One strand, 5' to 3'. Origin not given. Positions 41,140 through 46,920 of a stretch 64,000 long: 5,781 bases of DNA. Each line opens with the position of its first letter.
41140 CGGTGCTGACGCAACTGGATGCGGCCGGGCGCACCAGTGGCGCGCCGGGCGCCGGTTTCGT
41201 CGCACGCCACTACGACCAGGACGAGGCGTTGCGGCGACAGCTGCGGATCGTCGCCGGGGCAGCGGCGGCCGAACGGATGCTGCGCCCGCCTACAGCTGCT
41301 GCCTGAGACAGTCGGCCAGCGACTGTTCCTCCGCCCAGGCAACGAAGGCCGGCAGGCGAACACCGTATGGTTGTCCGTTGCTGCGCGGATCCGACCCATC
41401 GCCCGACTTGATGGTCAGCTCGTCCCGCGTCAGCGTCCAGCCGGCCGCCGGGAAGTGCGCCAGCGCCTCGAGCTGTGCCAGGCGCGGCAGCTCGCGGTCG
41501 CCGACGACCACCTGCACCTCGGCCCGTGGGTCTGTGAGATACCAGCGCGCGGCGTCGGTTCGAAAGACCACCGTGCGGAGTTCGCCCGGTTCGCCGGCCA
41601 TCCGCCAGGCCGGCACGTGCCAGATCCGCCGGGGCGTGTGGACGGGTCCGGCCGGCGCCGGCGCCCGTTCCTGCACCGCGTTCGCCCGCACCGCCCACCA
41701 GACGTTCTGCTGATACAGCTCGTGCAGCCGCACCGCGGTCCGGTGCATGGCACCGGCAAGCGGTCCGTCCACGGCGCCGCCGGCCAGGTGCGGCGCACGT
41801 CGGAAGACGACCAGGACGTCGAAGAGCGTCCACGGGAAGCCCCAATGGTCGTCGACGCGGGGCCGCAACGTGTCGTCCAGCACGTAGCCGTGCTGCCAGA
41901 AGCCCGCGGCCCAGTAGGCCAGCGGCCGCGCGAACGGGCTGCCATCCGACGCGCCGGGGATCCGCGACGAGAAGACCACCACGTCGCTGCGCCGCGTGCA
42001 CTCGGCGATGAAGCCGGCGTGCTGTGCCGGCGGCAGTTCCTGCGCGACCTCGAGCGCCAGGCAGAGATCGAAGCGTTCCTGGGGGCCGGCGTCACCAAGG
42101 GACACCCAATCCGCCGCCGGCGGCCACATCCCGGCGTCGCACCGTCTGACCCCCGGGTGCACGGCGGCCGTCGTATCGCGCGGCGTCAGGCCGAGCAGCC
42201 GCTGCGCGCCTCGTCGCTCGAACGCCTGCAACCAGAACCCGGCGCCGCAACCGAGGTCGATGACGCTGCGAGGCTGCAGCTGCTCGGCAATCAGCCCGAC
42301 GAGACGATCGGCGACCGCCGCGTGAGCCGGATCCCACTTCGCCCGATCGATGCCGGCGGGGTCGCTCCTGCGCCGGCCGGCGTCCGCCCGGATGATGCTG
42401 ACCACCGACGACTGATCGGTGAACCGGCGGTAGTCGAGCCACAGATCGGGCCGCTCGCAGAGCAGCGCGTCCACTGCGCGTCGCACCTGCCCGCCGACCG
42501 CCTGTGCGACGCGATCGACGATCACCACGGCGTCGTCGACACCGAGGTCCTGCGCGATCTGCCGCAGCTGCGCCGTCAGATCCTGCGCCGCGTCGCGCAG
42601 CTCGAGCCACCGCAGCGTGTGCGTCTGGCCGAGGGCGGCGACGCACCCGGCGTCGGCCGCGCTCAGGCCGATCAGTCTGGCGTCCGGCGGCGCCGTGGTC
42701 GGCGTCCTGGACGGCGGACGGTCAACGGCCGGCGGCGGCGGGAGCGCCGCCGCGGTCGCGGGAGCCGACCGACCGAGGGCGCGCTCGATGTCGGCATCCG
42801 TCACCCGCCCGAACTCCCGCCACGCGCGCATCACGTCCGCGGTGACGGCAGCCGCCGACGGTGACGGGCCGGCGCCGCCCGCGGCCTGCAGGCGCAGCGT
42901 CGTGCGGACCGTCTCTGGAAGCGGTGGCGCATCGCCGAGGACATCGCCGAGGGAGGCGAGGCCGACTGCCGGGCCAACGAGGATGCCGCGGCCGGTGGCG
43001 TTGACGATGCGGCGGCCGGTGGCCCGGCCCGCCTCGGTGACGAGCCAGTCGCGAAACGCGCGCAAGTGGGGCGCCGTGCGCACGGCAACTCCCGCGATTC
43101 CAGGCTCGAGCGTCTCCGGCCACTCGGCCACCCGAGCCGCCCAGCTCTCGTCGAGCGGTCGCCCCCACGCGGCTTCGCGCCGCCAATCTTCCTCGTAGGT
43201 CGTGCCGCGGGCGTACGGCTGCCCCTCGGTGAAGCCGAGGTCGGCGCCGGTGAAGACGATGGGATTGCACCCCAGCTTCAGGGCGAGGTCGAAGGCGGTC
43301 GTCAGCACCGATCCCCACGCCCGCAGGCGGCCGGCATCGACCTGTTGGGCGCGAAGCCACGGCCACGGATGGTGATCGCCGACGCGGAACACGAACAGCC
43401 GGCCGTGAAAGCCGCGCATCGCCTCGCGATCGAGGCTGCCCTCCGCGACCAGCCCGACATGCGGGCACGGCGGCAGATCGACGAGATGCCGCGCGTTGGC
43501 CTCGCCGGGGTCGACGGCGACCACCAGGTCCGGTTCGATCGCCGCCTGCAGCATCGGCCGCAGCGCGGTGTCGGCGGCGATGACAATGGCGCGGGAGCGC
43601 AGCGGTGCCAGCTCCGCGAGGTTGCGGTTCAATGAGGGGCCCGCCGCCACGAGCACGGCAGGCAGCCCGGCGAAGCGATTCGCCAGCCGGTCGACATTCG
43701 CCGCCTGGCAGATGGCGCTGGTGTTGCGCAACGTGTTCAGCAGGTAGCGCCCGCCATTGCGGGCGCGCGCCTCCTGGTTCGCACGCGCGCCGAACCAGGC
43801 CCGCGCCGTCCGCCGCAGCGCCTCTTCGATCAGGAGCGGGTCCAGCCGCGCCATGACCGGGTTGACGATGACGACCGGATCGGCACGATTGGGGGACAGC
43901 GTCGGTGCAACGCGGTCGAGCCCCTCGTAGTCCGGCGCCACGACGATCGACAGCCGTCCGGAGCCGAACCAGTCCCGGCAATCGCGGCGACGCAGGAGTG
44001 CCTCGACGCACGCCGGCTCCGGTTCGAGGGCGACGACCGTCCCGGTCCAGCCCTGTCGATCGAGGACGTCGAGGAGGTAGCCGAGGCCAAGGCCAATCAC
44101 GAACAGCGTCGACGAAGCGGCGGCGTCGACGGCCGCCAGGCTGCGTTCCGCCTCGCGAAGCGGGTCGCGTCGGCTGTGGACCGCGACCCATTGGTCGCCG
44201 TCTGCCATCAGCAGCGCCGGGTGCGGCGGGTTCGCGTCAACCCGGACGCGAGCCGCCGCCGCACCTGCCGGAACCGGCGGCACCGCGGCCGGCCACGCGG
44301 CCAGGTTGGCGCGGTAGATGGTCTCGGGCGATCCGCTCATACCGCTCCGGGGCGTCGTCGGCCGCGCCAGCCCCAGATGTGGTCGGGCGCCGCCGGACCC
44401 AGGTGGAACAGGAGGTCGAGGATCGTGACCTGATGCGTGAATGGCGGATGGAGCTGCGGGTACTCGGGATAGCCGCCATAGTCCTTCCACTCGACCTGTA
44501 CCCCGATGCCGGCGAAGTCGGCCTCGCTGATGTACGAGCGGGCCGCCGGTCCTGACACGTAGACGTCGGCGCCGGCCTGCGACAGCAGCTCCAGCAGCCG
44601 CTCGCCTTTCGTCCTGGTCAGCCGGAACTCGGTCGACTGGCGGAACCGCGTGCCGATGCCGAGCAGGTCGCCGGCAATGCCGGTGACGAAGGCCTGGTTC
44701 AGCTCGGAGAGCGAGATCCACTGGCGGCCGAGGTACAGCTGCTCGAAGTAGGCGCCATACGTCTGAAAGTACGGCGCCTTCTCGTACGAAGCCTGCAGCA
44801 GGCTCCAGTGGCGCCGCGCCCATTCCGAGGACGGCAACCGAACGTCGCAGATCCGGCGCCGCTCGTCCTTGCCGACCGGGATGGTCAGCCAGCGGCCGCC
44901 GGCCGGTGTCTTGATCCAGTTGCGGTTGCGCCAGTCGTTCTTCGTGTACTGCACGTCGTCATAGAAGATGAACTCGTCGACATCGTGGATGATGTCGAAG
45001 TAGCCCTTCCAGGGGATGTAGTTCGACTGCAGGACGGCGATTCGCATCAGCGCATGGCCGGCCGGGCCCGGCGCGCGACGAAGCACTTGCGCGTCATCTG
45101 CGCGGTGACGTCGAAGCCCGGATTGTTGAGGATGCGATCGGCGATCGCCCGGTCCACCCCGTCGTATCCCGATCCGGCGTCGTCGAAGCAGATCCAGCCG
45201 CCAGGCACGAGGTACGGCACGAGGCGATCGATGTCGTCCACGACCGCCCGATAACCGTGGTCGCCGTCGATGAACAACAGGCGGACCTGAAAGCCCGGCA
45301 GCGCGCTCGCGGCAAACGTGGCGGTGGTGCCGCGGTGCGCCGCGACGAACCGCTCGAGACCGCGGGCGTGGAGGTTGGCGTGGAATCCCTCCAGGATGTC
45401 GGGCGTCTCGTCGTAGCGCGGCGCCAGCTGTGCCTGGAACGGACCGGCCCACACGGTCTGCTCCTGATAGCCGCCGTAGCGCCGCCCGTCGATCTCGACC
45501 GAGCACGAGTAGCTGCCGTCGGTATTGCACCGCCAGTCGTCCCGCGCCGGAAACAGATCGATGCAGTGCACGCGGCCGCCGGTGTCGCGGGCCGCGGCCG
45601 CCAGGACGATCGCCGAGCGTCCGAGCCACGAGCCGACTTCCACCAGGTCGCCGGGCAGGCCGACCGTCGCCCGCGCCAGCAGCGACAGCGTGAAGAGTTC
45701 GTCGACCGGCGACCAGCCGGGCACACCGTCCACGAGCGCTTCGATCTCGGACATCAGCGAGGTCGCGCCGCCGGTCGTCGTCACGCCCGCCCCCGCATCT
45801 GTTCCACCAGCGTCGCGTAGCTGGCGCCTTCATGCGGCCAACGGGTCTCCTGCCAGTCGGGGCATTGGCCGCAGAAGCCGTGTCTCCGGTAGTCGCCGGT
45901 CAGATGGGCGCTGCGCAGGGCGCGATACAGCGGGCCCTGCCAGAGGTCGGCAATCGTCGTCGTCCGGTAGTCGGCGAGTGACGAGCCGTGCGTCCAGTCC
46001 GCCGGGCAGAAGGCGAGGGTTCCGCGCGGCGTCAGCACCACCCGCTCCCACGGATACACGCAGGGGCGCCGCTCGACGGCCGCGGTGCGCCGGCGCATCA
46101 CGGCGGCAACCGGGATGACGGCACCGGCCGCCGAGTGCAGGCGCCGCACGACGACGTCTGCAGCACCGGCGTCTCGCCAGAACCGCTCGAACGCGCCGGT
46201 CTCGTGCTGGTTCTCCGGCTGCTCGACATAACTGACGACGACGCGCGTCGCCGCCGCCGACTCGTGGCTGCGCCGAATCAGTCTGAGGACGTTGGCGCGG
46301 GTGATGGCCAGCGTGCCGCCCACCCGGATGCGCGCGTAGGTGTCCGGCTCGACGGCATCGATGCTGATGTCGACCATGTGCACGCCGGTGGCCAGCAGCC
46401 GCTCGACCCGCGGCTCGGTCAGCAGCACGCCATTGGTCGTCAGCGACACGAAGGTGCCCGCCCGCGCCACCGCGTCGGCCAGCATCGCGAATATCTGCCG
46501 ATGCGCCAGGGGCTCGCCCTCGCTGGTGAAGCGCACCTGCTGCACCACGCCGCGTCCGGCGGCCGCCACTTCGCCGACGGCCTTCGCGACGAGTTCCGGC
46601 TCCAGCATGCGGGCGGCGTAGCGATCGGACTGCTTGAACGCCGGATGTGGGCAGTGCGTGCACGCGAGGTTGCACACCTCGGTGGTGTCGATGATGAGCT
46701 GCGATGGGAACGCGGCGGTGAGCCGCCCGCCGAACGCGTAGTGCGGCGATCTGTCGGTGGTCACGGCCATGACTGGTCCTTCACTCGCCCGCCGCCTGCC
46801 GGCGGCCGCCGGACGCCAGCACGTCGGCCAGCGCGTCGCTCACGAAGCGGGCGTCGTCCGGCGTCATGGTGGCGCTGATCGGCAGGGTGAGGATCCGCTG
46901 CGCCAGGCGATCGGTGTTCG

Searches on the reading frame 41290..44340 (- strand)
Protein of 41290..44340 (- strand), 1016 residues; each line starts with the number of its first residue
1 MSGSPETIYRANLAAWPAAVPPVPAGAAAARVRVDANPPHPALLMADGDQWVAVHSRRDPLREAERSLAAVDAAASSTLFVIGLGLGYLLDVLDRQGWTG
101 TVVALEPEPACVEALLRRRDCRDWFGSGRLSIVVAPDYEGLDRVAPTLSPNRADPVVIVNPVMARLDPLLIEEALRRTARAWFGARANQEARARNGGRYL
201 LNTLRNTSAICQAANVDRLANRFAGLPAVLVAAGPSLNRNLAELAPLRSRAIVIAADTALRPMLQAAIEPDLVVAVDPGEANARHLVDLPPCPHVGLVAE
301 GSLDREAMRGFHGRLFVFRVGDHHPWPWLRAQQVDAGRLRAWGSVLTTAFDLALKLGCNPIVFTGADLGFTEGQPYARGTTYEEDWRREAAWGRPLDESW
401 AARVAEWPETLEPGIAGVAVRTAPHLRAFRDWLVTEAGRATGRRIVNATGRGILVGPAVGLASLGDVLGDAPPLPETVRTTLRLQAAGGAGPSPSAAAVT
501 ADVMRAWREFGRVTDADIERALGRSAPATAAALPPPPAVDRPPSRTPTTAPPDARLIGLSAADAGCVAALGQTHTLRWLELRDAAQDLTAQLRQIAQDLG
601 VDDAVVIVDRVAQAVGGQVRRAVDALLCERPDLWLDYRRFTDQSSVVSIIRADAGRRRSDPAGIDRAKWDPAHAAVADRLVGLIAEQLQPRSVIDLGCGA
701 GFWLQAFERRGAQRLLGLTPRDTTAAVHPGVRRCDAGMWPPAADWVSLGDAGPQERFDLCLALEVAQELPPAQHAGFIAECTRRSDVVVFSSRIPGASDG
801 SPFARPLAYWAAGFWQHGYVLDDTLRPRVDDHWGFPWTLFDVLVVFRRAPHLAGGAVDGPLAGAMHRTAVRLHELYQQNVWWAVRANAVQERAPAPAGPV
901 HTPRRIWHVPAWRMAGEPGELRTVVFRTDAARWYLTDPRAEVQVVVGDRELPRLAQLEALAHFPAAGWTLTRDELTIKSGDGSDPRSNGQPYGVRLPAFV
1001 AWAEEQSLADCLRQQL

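Call 37: search_protein_families(library=pfam, proteins=[window:41290-44340:-], max_evalue=0.00001)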
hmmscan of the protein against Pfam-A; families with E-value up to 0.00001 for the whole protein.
window:41290-44340:- (1016 aa): 2 families
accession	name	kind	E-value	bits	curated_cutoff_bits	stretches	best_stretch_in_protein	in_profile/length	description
PF01973.23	MptE-like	-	1.6e-33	116.3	34.6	1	202-372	2-170/171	6-hydroxymethylpterin diphosphokinase MptE-like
PF13489.12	Methyltransf_23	-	2.7e-06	27.7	27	0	676-770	9-95/164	Methyltransferase domain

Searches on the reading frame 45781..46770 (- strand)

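Call 18: search_protein_families(library=pfam, proteins=[window:45781-46770:-], max_evalue=0.001)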
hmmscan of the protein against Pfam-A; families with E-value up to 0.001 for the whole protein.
window:45781-46770:- (329 aa): 2 families
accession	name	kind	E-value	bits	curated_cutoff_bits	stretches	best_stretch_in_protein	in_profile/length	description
PF04055.27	Radical_SAM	-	1.5e-18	68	29.5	1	29-167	3-139/166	Radical SAM superfamily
PF13186.11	SPASM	-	9.2e-09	35.9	21.5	1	237-304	1-67/67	Iron-sulfur cluster-binding domain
